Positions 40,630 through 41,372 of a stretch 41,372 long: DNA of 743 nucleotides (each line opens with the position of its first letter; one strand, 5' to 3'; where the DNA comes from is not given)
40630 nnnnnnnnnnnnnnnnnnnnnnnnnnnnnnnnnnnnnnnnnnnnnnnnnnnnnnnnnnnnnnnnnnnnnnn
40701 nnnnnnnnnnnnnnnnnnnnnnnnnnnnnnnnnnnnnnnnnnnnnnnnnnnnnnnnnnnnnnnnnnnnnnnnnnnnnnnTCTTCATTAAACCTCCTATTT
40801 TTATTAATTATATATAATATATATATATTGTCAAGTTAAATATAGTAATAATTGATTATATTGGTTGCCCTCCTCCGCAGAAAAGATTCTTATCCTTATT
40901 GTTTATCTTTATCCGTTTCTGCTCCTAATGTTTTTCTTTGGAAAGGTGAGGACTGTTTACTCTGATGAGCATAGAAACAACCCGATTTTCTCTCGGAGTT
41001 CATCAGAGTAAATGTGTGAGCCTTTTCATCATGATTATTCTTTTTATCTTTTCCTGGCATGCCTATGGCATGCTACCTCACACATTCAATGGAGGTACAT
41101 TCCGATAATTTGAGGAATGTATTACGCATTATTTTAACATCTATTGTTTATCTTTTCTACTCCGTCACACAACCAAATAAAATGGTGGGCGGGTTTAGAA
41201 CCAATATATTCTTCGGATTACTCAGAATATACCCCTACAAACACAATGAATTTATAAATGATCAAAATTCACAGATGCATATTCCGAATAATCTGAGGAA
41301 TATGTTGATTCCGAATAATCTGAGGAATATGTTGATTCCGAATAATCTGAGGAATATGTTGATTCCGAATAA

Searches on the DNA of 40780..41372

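Call 18: search_rna_families(source=window, start=40780, end=41372, threshold=evalue, max_evalue=10)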
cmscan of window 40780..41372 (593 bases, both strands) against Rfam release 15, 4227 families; matches with E-value up to 10: 17.
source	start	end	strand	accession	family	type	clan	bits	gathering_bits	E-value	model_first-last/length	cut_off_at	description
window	41199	41310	-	RF03585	mir-3938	Gene; miRNA;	-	29.8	94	0.00046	1-88/88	no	mir-3938 microRNA precursor family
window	41199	41311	-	RF03839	MIR2599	Gene; miRNA;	-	24.5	120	0.025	1-132/132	no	MIR2599 microRNA precursor family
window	40958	41036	+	RF01203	snR47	Gene; snRNA; snoRNA; CD-box;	CL00051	23.1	61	3.9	1-96/96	no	Small nucleolar RNA snR47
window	41250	41328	+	RF01597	snoR22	Gene; snRNA; snoRNA; CD-box;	-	22.8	50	1.5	1-83/83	no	small nucleolar RNA snoR22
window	41212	41297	-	RF03802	MIR5649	Gene; miRNA;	-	19.7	100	0.36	1-101/101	no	MIR5649 microRNA precursor family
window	41217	41292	-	RF04176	mir-3149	Gene; miRNA;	-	18.9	100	0.89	1-83/83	no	mir-3149 microRNA precursor family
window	41202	41307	-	RF04128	MIR8562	Gene; miRNA;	-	18.5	211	0.53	1-242/242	no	MIR8562 microRNA precursor family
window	41202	41307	+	RF04128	MIR8562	Gene; miRNA;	-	18.3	211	0.62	1-242/242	no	MIR8562 microRNA precursor family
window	41221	41288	-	RF00743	mir-308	Gene; miRNA;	-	16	60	2.2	1-63/63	no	mir-308 microRNA precursor family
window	40956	41012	+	RF03642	MIR5743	Gene; miRNA;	-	15.7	111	6.9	1-81/81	no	MIR5743 microRNA precursor family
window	41260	41337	+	RF01191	SNORD121A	Gene; snRNA; snoRNA; CD-box;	-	15.7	44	7.5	1-82/82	no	Small nucleolar RNA SNORD121A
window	41204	41303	-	RF03709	MIR1878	Gene; miRNA;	-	15.6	70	7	1-100/100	no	MIR1878 microRNA precursor family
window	41279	41359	+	RF00284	SNORD74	Gene; snRNA; snoRNA; CD-box;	CL00069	15.3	41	1.8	1-80/80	no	Small nucleolar RNA SNORD74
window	41250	41329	+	RF00533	snoMe18S-Gm1358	Gene; snRNA; snoRNA; CD-box;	-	15.2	50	8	1-79/79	no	Small nucleolar RNA Me18S-Gm1358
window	41297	41366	+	RF01172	sn2343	Gene; snRNA; snoRNA; CD-box;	-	15.1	60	1.8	1-78/78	no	Small nucleolar RNA sn2343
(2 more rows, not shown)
